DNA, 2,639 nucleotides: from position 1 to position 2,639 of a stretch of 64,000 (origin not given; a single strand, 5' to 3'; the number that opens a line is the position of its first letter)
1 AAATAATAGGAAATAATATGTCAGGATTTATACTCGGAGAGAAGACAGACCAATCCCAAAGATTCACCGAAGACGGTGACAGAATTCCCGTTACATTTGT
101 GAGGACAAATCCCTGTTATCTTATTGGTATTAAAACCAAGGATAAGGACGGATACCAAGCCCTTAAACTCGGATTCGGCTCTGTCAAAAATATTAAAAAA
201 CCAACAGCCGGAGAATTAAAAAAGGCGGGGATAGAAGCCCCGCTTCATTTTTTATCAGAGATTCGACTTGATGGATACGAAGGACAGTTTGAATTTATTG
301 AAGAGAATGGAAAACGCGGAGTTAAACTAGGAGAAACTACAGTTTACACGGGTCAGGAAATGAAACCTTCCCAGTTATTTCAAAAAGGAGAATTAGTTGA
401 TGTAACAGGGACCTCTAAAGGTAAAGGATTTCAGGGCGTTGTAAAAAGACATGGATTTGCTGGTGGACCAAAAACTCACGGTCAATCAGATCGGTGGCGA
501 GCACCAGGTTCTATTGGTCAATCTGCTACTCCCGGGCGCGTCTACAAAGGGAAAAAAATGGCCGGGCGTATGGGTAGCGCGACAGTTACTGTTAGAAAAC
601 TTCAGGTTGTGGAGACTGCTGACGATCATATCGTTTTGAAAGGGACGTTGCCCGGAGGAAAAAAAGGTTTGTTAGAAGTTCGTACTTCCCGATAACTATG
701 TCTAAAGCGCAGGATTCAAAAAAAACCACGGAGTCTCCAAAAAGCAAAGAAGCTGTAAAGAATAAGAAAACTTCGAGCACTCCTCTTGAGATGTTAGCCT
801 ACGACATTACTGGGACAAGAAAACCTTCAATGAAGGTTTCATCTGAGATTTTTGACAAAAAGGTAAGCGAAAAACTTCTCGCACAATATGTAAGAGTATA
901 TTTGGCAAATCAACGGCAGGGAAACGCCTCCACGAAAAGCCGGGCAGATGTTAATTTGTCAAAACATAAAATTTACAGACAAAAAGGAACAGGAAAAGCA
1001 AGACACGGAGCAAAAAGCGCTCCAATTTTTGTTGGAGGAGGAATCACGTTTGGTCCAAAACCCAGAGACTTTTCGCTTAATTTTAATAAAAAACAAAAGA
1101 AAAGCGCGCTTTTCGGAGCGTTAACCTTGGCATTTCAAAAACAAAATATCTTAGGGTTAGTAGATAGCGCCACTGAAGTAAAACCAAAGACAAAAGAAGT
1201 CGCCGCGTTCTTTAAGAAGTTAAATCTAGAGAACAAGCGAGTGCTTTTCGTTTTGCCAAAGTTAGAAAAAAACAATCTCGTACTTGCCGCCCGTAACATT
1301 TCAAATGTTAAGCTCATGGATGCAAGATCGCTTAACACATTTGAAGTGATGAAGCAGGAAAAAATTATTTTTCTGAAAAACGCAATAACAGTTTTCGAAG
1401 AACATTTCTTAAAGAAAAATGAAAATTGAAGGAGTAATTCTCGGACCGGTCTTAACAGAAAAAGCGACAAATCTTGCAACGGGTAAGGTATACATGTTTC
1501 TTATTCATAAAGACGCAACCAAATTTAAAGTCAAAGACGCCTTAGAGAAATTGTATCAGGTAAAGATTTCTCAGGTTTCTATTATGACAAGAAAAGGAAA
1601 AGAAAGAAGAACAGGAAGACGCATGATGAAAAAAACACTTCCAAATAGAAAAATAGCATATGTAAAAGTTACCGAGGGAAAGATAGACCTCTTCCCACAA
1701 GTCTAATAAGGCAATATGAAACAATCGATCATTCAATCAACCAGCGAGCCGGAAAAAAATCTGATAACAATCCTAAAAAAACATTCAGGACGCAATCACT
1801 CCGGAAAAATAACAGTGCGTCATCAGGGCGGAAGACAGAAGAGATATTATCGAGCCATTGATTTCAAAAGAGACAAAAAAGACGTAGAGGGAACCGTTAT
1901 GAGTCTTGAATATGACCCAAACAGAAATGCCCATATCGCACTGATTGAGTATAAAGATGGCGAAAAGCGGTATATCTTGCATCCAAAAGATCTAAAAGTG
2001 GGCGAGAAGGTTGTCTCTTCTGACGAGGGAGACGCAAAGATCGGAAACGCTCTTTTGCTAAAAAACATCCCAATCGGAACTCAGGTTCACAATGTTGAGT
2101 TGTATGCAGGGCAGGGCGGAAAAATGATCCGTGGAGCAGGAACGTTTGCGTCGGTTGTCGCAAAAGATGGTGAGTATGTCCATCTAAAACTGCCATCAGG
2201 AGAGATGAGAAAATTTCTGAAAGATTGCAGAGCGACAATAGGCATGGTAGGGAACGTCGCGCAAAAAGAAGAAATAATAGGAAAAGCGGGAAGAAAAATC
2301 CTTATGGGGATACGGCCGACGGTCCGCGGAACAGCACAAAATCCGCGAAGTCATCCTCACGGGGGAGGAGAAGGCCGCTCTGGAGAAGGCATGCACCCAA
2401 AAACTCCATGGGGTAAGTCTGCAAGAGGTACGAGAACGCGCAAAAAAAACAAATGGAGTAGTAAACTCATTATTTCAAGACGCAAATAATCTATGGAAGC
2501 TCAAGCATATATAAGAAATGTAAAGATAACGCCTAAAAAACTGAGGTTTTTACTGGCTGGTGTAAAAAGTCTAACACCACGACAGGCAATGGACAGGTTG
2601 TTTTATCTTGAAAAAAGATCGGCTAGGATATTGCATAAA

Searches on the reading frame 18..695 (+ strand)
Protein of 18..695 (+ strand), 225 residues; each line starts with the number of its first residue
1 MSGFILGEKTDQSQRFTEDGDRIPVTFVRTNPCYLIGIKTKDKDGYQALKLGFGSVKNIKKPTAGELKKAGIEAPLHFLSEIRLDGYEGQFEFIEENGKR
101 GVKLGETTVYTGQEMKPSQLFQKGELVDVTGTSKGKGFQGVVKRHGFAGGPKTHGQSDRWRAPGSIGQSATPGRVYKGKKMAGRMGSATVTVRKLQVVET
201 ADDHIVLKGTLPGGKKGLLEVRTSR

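Call 49: search_protein_families(library=pfam, proteins=[window:18-695:+], max_evalue=0.001)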
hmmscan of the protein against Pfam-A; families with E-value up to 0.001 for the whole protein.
window:18-695:+ (225 aa): 1 family
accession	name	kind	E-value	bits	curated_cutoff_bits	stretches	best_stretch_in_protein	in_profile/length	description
PF00297.29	Ribosomal_L3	-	1.8e-16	60.6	22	1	113-197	204-285/369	Ribosomal protein L3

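Call 65: find_encoding_contigs(protein=window:18-695:+, flank=10000, max_places=1)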
Protein window:18-695:+ (225 aa): 24 contigs read that carry it; 1 place shown.
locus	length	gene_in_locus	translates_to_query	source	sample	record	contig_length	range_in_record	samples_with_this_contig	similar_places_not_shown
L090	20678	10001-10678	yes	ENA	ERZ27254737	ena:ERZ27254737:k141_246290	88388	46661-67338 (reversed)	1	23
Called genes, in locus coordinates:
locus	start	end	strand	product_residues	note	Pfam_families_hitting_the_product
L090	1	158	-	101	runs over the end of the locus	-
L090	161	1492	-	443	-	PF00464:SHMT, PF00155:Aminotran_1_2 (weak)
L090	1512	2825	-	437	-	PF13231:PMT_2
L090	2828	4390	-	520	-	PF13632:Glyco_trans_2_3 (weak)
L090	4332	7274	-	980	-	PF00580:UvrD-helicase, PF13245:AAA_19, PF13361:UvrD_C, PF13538:UvrD_C_2 (faint), PF12705:PDDEXK_1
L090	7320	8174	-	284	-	PF06691:DUF1189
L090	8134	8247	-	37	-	-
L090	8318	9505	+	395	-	PF00009:GTP_EFTU, PF03144:GTP_EFTU_D2, PF03143:GTP_EFTU_D3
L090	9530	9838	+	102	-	PF00338:Ribosomal_S10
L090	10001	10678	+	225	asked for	PF00297:Ribosomal_L3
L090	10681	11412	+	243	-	PF00573:Ribosomal_L4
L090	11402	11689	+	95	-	PF00276:Ribosomal_L23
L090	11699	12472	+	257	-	PF00181:Ribosomal_L2_N, PF03947:Ribosomal_L2_C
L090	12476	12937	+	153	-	PF00237:Ribosomal_L22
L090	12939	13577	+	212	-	PF07650:KH_2, PF00189:Ribosomal_S3_C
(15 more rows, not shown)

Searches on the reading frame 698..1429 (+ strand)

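Call 49: search_protein_families(library=pfam, proteins=[window:698-1429:+], max_evalue=0.001)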
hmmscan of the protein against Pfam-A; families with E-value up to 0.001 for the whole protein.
window:698-1429:+ (243 aa): 1 family
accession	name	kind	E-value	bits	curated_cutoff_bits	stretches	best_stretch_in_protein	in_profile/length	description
PF00573.27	Ribosomal_L4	-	1.7e-55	188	25.8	1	46-235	2-189/190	Ribosomal protein L4/L1 family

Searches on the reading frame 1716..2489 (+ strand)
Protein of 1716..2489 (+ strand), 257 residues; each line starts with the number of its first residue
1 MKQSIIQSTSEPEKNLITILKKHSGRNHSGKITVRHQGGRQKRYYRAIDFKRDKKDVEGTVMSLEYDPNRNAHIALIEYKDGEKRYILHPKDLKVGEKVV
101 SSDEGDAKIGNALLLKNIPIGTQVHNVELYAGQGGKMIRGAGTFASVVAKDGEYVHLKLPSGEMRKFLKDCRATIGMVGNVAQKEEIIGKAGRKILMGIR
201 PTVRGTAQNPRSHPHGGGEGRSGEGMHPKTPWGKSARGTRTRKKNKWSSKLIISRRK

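Call 49: search_protein_families(library=pfam, proteins=[window:1716-2489:+], max_evalue=0.001)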
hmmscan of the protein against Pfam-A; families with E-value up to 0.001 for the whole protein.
window:1716-2489:+ (257 aa): 2 families
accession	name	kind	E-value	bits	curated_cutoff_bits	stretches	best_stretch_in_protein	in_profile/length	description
PF03947.24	Ribosomal_L2_C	-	9.6e-50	168.3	33.7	1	108-233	1-126/126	Ribosomal Proteins L2, C-terminal domain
PF00181.30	Ribosomal_L2_N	-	3.4e-36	123.6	23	1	25-101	1-77/77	Ribosomal Proteins L2, RNA binding N-terminal domain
